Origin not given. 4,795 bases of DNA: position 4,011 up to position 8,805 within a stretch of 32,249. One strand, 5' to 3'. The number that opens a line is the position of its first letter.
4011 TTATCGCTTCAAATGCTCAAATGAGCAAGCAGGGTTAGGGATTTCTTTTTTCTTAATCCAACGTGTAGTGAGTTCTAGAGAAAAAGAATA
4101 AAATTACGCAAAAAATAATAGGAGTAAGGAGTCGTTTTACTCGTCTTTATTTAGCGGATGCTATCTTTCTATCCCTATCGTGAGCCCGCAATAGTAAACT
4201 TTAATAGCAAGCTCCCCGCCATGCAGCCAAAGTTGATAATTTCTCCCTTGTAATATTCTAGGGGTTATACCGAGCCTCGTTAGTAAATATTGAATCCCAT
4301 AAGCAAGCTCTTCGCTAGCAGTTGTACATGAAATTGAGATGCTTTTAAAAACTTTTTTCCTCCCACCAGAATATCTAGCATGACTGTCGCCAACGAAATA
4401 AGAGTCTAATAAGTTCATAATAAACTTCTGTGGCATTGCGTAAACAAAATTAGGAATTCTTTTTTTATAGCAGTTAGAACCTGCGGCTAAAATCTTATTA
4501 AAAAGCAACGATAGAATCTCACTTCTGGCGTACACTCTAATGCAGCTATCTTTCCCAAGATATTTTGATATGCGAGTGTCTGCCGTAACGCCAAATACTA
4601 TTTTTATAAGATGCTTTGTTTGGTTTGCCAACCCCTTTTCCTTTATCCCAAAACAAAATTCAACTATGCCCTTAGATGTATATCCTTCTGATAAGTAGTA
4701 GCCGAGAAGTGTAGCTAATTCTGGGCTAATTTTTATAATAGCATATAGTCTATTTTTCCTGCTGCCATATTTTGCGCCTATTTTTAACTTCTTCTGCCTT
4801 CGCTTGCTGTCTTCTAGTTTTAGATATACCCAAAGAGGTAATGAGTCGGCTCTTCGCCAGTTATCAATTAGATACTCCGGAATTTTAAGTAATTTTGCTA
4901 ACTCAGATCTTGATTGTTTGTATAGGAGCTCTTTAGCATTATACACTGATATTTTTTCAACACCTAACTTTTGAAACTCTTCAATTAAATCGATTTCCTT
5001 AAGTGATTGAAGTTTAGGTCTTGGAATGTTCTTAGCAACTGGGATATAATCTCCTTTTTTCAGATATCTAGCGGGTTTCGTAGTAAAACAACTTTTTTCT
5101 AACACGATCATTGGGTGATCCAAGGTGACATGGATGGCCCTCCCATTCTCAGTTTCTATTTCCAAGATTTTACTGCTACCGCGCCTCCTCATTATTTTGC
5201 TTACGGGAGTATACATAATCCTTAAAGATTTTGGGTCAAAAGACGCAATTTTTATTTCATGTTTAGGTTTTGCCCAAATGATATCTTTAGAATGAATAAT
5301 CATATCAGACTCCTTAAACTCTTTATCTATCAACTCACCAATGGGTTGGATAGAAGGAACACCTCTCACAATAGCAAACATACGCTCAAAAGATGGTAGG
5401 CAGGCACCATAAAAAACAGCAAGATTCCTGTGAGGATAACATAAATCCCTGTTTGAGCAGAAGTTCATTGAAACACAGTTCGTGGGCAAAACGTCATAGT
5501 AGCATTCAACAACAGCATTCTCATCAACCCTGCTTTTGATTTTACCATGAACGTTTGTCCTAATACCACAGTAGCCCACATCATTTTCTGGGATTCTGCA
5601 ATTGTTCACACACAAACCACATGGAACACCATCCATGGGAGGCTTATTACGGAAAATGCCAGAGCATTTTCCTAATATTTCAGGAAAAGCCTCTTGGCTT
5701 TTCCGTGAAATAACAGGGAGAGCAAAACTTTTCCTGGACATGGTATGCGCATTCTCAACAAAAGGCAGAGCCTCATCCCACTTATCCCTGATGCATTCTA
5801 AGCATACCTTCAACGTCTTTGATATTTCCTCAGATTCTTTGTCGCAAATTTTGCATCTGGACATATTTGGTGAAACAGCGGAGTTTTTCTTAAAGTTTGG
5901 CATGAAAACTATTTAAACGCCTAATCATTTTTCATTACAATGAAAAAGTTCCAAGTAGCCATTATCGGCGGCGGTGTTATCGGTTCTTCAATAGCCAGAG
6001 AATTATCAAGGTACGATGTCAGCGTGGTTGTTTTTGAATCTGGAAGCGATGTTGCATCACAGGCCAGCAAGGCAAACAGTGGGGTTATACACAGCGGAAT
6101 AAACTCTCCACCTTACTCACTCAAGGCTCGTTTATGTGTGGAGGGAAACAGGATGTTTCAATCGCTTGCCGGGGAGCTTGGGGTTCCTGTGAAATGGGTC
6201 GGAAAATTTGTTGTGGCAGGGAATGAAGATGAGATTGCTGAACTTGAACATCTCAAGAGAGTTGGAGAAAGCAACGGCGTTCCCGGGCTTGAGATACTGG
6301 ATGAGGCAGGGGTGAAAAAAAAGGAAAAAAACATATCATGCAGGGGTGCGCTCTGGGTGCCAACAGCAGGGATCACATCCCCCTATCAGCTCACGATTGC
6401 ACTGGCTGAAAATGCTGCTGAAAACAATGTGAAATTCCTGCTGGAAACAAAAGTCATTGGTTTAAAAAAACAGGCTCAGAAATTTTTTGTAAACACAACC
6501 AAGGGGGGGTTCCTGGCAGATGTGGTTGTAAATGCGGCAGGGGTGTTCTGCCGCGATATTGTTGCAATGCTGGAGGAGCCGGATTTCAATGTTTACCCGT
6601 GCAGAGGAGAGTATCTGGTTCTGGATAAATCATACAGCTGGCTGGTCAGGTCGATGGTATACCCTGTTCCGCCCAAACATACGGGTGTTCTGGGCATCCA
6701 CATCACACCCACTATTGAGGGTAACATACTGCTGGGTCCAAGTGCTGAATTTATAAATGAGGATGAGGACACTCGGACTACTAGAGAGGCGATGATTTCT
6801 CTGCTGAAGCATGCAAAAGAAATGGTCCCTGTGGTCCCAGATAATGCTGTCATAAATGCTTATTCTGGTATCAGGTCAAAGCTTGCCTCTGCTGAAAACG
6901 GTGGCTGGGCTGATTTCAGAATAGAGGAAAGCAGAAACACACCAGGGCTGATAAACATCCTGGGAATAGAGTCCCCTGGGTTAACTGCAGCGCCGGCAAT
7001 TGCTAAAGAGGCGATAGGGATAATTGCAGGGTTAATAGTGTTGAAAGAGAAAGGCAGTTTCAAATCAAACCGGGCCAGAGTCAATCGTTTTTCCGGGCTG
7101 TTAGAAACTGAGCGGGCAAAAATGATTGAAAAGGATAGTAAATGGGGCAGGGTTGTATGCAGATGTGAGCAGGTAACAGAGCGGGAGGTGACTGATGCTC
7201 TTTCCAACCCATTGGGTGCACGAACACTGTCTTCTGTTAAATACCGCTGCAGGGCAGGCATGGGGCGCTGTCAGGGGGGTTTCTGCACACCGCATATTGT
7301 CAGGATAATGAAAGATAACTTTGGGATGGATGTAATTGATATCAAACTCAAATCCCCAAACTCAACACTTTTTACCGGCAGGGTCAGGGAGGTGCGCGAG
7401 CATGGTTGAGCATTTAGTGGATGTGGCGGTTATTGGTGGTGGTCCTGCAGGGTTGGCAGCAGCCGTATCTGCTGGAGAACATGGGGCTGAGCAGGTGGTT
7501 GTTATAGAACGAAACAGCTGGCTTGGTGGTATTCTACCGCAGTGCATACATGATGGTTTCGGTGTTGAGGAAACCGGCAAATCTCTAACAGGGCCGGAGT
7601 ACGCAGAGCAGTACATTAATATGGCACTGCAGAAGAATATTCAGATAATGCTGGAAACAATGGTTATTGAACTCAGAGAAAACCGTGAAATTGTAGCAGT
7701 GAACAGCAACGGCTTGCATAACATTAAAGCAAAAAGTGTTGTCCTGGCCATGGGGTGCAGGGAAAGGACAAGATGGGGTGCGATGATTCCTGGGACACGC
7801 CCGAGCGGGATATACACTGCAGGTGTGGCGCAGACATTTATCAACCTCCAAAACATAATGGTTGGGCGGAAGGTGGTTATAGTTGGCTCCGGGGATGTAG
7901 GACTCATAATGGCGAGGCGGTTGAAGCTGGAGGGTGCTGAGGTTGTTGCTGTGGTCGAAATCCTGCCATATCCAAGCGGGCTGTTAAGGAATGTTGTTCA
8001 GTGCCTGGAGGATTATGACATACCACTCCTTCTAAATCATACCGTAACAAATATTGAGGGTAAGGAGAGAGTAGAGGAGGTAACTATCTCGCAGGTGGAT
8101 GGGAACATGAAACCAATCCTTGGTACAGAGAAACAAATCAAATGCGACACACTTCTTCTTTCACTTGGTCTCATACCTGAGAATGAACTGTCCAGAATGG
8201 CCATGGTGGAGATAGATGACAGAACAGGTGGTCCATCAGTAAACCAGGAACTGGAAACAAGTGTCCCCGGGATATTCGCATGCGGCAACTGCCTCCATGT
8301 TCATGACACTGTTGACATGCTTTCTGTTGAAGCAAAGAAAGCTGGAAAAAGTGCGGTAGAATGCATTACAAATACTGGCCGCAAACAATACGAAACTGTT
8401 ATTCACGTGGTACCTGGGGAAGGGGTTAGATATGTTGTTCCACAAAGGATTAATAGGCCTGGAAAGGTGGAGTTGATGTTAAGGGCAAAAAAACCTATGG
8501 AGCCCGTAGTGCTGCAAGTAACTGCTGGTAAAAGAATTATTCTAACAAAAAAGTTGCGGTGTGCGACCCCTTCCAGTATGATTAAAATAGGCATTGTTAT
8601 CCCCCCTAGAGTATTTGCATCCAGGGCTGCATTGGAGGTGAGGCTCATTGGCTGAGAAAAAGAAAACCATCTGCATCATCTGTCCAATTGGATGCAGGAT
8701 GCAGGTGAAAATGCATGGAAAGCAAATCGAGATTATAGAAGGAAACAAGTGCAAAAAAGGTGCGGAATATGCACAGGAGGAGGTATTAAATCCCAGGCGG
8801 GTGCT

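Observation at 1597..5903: Three-level nesting of selfish elements: an IS110 element inside a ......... intein inside a radical-SAM gene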

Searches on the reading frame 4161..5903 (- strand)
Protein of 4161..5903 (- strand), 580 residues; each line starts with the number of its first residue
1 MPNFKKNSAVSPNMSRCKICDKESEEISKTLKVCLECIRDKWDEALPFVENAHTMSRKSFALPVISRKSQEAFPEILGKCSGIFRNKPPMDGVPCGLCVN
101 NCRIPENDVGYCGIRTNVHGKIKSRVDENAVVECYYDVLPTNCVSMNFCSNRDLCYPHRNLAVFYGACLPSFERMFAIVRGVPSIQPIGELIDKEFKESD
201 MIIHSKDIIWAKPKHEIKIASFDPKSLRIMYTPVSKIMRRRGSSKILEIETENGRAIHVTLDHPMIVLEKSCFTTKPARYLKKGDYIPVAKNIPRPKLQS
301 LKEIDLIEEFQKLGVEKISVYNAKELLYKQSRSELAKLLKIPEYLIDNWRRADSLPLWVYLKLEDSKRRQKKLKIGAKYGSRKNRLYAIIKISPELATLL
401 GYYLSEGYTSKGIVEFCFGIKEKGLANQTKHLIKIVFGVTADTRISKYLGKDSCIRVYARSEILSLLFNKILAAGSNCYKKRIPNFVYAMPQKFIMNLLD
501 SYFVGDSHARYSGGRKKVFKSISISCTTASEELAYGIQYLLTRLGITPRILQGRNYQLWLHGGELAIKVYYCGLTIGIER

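Call 5: search_protein_families(library=pfam, proteins=[window:4161-5903:-], max_evalue=0.01)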
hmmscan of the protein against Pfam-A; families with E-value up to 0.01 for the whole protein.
window:4161-5903:- (580 aa): 2 families
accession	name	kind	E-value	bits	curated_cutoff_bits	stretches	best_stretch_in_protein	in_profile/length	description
PF14528.11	LAGLIDADG_3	-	1.1e-14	54.8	22.5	2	495-553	3-55/82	LAGLIDADG-like domain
PF14890.11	Intein_splicing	-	7.4e-10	39.3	35.8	1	187-304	11-108/155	Intein splicing domain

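Call 76: search_protein_representatives(protein=window:4161-5903:-)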
Query: 580 residues. Proteins with E-value up to 0.001 (for the whole library): 2326; up to 1e-10: 584; up to 1e-30: 23. The best 150 are listed.
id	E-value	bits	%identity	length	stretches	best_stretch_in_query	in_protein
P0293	0.0e+00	1096.9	100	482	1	99-580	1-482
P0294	2.0e-103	363.2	41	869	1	15-562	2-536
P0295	7.9e-68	245.7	39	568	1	167-559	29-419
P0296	4.7e-64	233.2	37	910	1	166-564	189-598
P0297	6.2e-56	206.4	37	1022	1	167-546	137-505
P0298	1.8e-55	204.9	34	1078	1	166-550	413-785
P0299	1.7e-50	188.4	36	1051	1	167-553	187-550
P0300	2.8e-48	181.1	34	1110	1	167-564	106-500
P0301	2.9e-44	167.9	31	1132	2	165-564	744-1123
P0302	3.8e-44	167.5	34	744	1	167-553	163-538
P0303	2.7e-42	161.3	28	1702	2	165-551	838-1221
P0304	6.0e-42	160.2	30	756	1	167-554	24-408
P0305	1.5e-40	155.6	35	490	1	167-488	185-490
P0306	1.4e-39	152.4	33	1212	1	165-550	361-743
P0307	1.2e-37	146.0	30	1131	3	165-553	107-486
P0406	3.4e-20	88.4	30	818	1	20-552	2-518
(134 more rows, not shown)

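Call 77: search_protein_families(library=pfam, proteins=[P0294, P0406, P0295, P0296, P0297, P0298, P0299, P0300], max_evalue=0.00001)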
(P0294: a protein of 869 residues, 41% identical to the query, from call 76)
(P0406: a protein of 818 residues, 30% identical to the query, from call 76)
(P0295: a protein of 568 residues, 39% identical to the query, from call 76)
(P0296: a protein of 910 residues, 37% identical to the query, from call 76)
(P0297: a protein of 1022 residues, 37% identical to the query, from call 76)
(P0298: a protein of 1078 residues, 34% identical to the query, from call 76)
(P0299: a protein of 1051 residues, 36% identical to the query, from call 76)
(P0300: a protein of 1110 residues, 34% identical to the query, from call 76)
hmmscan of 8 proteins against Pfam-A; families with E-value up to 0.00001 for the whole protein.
P0294 (869 aa): 3 families
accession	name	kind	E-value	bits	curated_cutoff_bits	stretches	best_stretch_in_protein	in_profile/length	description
PF14890.11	Intein_splicing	-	1.7e-17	64.1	35.8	1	178-649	4-155/155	Intein splicing domain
PF04055.27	Radical_SAM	-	3.2e-14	53.9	29.5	1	645-805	2-158/166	Radical SAM superfamily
PF14528.11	LAGLIDADG_3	-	1.3e-13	51.4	22.5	1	375-446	3-75/82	LAGLIDADG-like domain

P0406 (818 aa): 2 families
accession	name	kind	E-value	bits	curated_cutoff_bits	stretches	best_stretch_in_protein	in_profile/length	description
PF14890.11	Intein_splicing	-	2.4e-09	37.6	35.8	1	182-597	18-150/155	Intein splicing domain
PF04055.27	Radical_SAM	-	4.6e-06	27.3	29.5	0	631-761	45-165/166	Radical SAM superfamily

P0295 (568 aa): 2 families
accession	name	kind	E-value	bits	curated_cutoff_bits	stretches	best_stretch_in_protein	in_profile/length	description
PF14890.11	Intein_splicing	-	3.8e-11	43.5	35.8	1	80-548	22-155/155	Intein splicing domain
PF14528.11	LAGLIDADG_3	-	4e-10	40.3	22.5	1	360-437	2-82/82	LAGLIDADG-like domain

P0296 (910 aa): 4 families
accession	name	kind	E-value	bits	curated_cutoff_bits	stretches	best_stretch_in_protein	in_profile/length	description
PF14890.11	Intein_splicing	-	4e-16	59.6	35.8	1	207-689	9-155/155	Intein splicing domain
PF04055.27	Radical_SAM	-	4.5e-15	56.6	29.5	1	690-834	14-152/166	Radical SAM superfamily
PF14528.11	LAGLIDADG_3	-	6.6e-14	52.4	22.5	1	534-604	6-78/82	LAGLIDADG-like domain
PF13353.11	Fer4_12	-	5.5e-07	30.4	22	0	681-753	13-84/137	4Fe-4S single cluster domain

P0297 (1022 aa): 2 families
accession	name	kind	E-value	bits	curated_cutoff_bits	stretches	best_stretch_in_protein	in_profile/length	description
PF00437.27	T2SSE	-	4.4e-36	124.7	24.9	1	693-903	66-271/370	Type II/IV secretion system protein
PF14890.11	Intein_splicing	-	2.2e-11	44.3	35.8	1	153-649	8-155/155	Intein splicing domain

P0298 (1078 aa): 3 families
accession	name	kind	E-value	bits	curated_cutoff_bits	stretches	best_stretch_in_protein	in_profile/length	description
PF00437.27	T2SSE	-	1.2e-28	100.3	24.9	1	210-414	32-240/370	Type II/IV secretion system protein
PF14890.11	Intein_splicing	-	4.8e-15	56.1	35.8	1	433-912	10-155/155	Intein splicing domain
PF14528.11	LAGLIDADG_3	-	9.2e-12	45.5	22.5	1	735-811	3-81/82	LAGLIDADG-like domain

P0299 (1051 aa): 3 families
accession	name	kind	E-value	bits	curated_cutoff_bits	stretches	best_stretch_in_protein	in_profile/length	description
PF00437.27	T2SSE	-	2e-30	106.1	24.9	1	700-930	37-273/370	Type II/IV secretion system protein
PF14890.11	Intein_splicing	-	1.2e-16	61.3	35.8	1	206-679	10-155/155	Intein splicing domain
PF14528.11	LAGLIDADG_3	-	1.4e-13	51.3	22.5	1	502-574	7-80/82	LAGLIDADG-like domain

P0300 (1110 aa): 4 families
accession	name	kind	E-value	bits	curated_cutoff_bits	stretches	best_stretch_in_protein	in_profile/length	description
PF01131.25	Topoisom_bac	-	3.8e-97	326.3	35.1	1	662-1066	3-410/411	DNA topoisomerase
PF14528.11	LAGLIDADG_3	-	6.4e-12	46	22.5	1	436-501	4-69/82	LAGLIDADG-like domain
PF14890.11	Intein_splicing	-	5.1e-11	43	35.8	1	166-620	32-155/155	Intein splicing domain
PF01751.28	Toprim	-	3.3e-06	27.6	23.1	0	1-106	2-69/96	Toprim domain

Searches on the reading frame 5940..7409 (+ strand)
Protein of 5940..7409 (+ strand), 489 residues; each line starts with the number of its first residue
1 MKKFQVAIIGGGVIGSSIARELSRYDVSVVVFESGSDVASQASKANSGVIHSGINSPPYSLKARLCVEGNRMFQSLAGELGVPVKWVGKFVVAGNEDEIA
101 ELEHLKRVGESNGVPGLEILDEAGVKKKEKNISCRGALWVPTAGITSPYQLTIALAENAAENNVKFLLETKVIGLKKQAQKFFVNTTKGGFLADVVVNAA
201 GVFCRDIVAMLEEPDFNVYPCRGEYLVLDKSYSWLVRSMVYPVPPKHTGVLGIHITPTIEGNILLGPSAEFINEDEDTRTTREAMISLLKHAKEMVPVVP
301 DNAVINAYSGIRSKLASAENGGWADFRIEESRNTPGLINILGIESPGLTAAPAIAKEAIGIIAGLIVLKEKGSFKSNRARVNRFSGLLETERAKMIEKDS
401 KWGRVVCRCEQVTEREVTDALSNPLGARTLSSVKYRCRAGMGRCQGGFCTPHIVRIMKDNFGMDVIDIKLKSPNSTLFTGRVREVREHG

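Call 17: search_protein_families(library=ncbifam, proteins=[window:5940-7409:+], max_evalue=0.001)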
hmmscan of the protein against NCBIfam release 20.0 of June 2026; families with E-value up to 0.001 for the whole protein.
window:5940-7409:+ (489 aa): 22 families
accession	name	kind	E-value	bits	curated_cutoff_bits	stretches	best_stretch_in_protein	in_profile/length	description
NF033460.1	glycerol3P_ox_II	equivalog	4.6e-77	259.6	460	1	4-361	2-359/361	type 2 glycerol-3-phosphate oxidase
NF008726.1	PRK11728.1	equivalog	1.3e-64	218.5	299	1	5-270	2-269/389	L-2-hydroxyglutarate oxidase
TIGR03377.1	glycerol3P_GlpA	equivalog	6.6e-40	137.1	552.8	2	5-319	1-311/530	anaerobic glycerol-3-phosphate dehydrogenase subunit GlpA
NF008313.0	PRK11101.1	equivalog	3.1e-33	115.2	425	2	4-320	9-323/548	anaerobic glycerol-3-phosphate dehydrogenase subunit A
TIGR02352.1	thiamin_ThiO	equivalog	1.1e-31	110.2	250.8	1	6-314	1-305/351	glycine oxidase ThiO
TIGR03197.1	MnmC_Cterm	equivalog_domain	1.1e-21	77.4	174.2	1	5-313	1-304/400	FAD-dependent 5-carboxymethylaminomethyl-2-thiouridine(34) oxidoreductase MnmC1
NF002480.1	PRK01747.1-1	equivalog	2.7e-18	65.7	540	1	5-297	250-532/645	bifunctional tRNA (5-methylaminomethyl-2-thiouridine)(34)-methyltransferase MnmC2/FAD-dependent 5-carboxymethylaminomethyl-2-thiouridine(34)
NF001933.0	PRK00711.1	subfamily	1.6e-16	60.3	383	2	100-224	148-276/429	D-amino acid dehydrogenase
NF050086.1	pipecolate_AmaA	exception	7e-15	54.6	600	1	3-214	25-247/425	L-pipecolate oxidase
TIGR03364.1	HpnW_proposed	hypoth_equivalog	1.1e-14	54.3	285.1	1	5-201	2-194/365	TIGR03364 family FAD-dependent oxidoreductase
NF009906.0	PRK13369.1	equivalog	6.3e-11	41.5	352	1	2-55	5-57/502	glycerol-3-phosphate dehydrogenase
NF008899.0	PRK12266.1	equivalog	1.1e-09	37.4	360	1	2-54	5-56/508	glycerol-3-phosphate dehydrogenase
NF002481.1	PRK01747.1-2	equivalog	2.6e-09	36.4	600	1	5-224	240-438/611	bifunctional tRNA (5-methylaminomethyl-2-thiouridine)(34)-methyltransferase MnmC2/FAD-dependent 5-carboxymethylaminomethyl-2-thiouridine(34)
NF009074.0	PRK12409.1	equivalog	2.1e-08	33.7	494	0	148-225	196-278/410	D-amino acid dehydrogenase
NF008425.0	PRK11259.1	equivalog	2.4e-07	30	257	1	2-214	3-215/377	N-methyl-L-tryptophan oxidase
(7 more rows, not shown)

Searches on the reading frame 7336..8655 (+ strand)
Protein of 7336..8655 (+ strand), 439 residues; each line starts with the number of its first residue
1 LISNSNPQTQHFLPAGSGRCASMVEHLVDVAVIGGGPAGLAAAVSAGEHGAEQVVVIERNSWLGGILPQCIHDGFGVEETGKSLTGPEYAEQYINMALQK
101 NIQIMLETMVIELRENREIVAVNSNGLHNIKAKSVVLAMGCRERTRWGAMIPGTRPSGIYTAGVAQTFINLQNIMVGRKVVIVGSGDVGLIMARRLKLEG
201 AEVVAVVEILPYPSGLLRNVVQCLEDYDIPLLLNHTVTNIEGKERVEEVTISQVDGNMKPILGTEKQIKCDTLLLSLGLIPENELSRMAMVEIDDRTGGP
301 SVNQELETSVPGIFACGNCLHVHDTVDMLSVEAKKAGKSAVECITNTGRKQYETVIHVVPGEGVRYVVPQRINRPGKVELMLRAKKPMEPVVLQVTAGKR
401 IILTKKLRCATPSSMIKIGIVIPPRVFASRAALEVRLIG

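Call 17: search_protein_families(library=ncbifam, proteins=[window:7336-8655:+], max_evalue=0.001)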
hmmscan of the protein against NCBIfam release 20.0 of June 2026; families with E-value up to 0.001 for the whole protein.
window:7336-8655:+ (439 aa): 95 families (the best 25 are shown)
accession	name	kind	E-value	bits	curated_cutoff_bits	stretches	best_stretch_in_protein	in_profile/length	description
TIGR01372.1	soxA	subfamily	8.3e-29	100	1164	1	23-286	164-427/996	sarcosine oxidase subunit alpha family protein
TIGR01292.1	TRX_reduct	equivalog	1.9e-28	99.2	343.45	1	29-321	2-276/300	thioredoxin-disulfide reductase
TIGR03140.1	AhpF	equivalog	3.7e-22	78.6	502.9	1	26-323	211-490/515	alkyl hydroperoxide reductase subunit F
TIGR01350.1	lipoamide_DH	equivalog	3.4e-21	75.5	408.8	2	113-355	113-342/461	dihydrolipoyl dehydrogenase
TIGR04018.1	Bthiol_YpdA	hypoth_equivalog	2.3e-17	62.8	339.9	2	91-345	74-314/316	YpdA family putative bacillithiol disulfide reductase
NF009410.0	PRK12771.1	subfamily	4.5e-17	61.8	516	1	30-339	141-440/566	NAD(P)-binding protein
TIGR03385.1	CoA_CoA_reduc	equivalog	1.1e-15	57.4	578.8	1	30-327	2-290/439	CoA-disulfide reductase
TIGR02053.1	MerA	equivalog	1.5e-15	57.1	454.45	1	91-355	92-340/465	mercury(II) reductase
NF042949.2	3PPDioc_HcaD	equivalog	1.4e-14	53.7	450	1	97-323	66-279/386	3-phenylpropionate/cinnamic acid dioxygenase ferredoxin--NAD(+) reductase subunit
NF003437.0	PRK04965.1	equivalog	1.9e-14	53.4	392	1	95-324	66-279/378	NADH:flavorubredoxin reductase NorW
TIGR01317.1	GOGAT_sm_gam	subfamily_domain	3.3e-14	52.6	447.7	2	248-322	378-456/485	glutamate synthase small subunit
NF003585.0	PRK05249.1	equivalog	7.5e-14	51.2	465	2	115-384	122-367/464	Si-specific NAD(P)(+) transhydrogenase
NF046103.1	NOXase_Strep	equivalog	9.9e-13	47.8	600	1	30-325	2-286/442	H2O-forming NADH oxidase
NF041682.1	ant_diox_AndAa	equivalog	1.3e-12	47.1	650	1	99-319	71-278/406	anthranilate 1,2-dioxygenase system ferredoxin--NAD(+) reductase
NF009454.0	PRK12814.1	equivalog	1.7e-12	46.5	916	1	132-345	279-497/657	putative NADPH-dependent glutamate synthase small subunit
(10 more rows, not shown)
